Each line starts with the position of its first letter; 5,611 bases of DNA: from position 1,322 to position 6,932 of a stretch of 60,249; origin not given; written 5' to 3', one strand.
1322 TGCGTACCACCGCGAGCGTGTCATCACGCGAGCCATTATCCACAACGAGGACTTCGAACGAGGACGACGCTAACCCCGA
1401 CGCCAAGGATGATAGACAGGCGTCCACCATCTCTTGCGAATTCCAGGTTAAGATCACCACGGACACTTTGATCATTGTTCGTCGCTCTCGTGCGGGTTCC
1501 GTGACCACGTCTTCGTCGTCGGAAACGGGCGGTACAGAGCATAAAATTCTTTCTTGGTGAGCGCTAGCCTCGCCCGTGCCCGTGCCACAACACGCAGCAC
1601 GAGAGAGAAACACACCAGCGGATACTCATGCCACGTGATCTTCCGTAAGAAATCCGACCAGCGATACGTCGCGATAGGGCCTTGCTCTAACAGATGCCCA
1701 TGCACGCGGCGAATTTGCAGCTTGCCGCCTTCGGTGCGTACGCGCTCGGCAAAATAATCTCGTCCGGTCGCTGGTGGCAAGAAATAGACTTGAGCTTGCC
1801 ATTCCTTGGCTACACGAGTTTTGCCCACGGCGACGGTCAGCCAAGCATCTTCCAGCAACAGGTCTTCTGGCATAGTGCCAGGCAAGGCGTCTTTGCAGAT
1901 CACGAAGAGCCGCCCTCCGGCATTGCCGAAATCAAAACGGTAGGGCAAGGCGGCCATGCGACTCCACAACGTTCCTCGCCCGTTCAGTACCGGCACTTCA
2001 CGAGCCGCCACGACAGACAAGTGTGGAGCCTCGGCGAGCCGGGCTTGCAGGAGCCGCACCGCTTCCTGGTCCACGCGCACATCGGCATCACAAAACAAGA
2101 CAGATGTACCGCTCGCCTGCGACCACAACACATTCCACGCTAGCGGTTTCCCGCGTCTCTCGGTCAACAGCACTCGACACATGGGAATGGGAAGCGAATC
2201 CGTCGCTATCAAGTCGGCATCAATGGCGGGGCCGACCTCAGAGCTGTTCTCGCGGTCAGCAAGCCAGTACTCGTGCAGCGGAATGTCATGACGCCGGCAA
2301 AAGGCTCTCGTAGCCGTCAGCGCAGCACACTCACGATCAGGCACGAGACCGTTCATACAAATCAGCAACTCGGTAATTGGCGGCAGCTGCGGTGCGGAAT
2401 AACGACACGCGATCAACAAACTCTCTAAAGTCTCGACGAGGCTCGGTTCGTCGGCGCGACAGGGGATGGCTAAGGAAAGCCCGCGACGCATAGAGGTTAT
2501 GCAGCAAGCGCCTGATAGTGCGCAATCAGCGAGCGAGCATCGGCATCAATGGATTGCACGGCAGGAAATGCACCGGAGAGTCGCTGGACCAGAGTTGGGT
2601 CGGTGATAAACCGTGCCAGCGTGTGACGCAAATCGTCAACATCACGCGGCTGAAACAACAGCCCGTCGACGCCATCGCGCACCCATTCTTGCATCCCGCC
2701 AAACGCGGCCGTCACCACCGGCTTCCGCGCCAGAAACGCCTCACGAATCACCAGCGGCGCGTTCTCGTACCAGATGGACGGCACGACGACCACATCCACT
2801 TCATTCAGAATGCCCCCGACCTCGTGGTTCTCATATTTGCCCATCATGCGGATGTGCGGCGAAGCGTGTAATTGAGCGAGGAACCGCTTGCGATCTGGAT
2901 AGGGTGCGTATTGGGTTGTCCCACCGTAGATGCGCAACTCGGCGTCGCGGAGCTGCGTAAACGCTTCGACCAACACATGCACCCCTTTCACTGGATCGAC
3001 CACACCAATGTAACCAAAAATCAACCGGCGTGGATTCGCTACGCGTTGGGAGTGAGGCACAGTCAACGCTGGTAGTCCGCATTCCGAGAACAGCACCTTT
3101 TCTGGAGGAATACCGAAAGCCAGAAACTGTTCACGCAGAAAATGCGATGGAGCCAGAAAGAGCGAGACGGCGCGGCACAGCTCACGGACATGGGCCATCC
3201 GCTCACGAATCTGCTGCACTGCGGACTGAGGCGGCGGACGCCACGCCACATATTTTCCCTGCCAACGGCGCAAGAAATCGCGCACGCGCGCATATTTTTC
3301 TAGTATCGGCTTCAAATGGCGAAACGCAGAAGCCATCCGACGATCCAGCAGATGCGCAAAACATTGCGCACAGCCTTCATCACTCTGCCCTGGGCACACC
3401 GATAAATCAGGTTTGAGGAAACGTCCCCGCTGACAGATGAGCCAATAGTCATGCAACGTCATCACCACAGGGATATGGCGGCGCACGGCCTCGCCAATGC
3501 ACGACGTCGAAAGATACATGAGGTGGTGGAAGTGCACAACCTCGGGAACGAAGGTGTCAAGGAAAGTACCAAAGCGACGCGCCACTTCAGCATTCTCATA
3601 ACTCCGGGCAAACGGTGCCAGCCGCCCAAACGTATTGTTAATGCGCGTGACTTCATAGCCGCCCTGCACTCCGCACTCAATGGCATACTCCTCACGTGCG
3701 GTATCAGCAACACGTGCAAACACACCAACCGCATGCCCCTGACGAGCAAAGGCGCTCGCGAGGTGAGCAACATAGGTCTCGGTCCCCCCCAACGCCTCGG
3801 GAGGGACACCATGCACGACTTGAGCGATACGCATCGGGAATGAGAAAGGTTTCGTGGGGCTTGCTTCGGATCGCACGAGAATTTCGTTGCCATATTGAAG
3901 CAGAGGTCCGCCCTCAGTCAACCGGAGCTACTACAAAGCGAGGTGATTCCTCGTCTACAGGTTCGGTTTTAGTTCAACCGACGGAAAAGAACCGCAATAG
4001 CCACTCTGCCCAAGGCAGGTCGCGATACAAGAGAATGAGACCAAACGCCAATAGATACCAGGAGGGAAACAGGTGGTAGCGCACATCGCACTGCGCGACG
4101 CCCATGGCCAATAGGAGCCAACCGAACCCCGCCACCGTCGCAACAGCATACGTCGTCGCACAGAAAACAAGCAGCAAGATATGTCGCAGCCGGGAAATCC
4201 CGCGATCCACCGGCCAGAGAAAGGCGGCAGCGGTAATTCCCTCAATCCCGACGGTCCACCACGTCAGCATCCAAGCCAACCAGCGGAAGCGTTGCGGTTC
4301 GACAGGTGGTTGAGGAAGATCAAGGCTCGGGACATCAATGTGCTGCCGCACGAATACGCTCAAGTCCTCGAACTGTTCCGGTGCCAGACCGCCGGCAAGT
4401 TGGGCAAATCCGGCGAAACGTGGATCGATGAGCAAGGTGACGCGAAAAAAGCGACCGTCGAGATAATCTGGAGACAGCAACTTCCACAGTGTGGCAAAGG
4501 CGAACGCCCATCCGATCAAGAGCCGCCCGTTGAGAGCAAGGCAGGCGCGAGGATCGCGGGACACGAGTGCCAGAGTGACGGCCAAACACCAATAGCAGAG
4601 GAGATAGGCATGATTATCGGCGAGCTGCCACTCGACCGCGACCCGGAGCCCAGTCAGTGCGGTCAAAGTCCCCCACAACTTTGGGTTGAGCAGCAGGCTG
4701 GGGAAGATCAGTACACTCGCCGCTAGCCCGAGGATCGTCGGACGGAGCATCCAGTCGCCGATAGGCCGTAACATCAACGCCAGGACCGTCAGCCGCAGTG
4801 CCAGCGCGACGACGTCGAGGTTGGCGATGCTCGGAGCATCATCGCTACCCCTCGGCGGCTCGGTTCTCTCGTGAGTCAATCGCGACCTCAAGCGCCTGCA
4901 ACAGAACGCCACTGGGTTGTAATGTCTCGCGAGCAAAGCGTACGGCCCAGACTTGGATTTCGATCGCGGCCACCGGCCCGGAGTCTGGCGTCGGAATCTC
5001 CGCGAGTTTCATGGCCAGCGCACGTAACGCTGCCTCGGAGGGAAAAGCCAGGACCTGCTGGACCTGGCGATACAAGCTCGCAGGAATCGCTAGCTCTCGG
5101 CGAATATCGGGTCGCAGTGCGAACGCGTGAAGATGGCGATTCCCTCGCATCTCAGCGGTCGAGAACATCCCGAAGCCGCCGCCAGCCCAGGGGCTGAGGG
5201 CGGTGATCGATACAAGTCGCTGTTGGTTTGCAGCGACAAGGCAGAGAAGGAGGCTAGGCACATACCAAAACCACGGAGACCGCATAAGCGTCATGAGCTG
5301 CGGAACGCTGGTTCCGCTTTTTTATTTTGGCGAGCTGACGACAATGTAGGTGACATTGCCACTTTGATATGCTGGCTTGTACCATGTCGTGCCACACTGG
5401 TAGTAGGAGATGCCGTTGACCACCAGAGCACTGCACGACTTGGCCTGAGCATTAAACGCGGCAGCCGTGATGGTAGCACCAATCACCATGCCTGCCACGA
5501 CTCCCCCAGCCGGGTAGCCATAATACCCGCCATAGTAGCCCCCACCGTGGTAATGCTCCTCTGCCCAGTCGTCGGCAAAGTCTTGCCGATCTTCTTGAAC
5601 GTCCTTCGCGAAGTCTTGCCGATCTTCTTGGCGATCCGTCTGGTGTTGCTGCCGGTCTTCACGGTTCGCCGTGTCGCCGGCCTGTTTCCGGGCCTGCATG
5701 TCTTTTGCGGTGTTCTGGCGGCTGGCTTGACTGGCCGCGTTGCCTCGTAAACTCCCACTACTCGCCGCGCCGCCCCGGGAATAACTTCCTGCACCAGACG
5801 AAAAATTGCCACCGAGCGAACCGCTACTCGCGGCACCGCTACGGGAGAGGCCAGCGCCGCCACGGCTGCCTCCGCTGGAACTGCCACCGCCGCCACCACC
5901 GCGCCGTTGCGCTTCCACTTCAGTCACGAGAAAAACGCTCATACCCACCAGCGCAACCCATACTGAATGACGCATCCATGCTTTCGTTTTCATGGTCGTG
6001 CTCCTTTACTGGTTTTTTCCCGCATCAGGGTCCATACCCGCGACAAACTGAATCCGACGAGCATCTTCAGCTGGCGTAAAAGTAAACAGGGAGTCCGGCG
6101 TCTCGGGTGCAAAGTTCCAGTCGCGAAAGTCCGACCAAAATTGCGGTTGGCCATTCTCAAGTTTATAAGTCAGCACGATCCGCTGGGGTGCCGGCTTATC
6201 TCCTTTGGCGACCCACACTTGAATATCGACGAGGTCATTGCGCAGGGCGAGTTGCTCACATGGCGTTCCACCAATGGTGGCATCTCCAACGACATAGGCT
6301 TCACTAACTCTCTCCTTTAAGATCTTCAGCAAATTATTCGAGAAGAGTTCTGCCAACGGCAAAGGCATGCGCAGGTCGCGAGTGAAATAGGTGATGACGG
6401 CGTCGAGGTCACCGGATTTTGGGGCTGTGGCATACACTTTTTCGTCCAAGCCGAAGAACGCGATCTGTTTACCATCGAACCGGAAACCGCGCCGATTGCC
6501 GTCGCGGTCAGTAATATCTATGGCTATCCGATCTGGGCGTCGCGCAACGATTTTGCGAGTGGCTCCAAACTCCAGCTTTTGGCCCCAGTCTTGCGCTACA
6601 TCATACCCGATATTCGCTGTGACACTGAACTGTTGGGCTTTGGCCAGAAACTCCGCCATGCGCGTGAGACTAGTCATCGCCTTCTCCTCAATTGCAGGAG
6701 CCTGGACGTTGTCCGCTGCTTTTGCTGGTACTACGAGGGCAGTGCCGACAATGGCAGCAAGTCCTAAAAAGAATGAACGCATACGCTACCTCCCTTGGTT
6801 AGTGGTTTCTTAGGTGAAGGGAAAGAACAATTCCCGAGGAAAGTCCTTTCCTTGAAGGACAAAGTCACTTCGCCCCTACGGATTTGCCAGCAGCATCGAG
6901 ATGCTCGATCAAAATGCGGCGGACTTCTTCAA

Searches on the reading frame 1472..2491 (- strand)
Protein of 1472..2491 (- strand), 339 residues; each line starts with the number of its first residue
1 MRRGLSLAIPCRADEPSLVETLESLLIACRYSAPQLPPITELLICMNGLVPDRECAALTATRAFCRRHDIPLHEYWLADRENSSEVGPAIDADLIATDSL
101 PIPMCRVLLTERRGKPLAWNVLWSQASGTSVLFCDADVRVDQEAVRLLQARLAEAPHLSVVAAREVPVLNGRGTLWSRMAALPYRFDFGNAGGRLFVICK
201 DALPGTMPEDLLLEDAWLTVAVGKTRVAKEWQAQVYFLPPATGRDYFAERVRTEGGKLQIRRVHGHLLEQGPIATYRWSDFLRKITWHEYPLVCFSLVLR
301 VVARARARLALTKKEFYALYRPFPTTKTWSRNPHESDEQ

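Call 82: find_encoding_contigs(protein=window:1472-2491:-, flank=10000, max_places=2)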
Protein window:1472-2491:- (339 aa): 2 contigs read that carry it; 1 place shown.
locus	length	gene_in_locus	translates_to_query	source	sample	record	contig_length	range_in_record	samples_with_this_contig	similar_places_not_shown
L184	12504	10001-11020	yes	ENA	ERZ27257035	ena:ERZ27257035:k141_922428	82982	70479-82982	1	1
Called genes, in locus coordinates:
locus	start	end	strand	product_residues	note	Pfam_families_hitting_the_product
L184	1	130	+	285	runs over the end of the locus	PF14023:Bestrophin-like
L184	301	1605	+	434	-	-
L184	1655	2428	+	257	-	PF14366:DUF4410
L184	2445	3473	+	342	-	PF13387:Lnb_N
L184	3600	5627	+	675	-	-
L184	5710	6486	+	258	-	PF09865:DUF2092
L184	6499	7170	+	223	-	-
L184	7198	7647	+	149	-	-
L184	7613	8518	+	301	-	-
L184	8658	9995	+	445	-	PF20706:GT4-conflict (faint), PF13439:Glyco_transf_4, PF13579:Glyco_trans_4_4, PF00534:Glycos_transf_1, PF13692:Glyco_trans_1_4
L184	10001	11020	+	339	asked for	PF00535:Glycos_transf_2 (weak)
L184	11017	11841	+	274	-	PF00535:Glycos_transf_2, PF10111:Glyco_tranf_2_2 (weak), PF13641:Glyco_tranf_2_3, PF20691:TAGT (faint), PF13506:Glyco_transf_21 (faint), PF13632:Glyco_trans_2_3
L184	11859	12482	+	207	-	-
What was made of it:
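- Checked: An independent gene caller also uses starts 12191 and 8892 (call 82).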

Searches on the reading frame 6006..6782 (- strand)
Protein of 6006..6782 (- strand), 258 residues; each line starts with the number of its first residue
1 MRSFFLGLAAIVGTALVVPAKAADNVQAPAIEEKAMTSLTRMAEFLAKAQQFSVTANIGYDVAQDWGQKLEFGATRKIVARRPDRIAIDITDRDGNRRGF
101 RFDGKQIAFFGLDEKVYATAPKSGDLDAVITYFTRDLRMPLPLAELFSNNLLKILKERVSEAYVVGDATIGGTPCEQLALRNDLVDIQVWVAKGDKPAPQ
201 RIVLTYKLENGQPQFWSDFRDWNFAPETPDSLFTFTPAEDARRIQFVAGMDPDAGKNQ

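Call 63: search_protein_families(library=pfam, proteins=[window:6006-6782:-], max_evalue=0.001)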
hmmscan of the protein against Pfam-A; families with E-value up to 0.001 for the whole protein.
window:6006-6782:- (258 aa): 1 family
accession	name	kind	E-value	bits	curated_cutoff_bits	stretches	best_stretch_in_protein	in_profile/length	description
PF09865.15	DUF2092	-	2.7e-66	223.4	21.2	1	35-247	1-212/212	Predicted periplasmic protein (DUF2092)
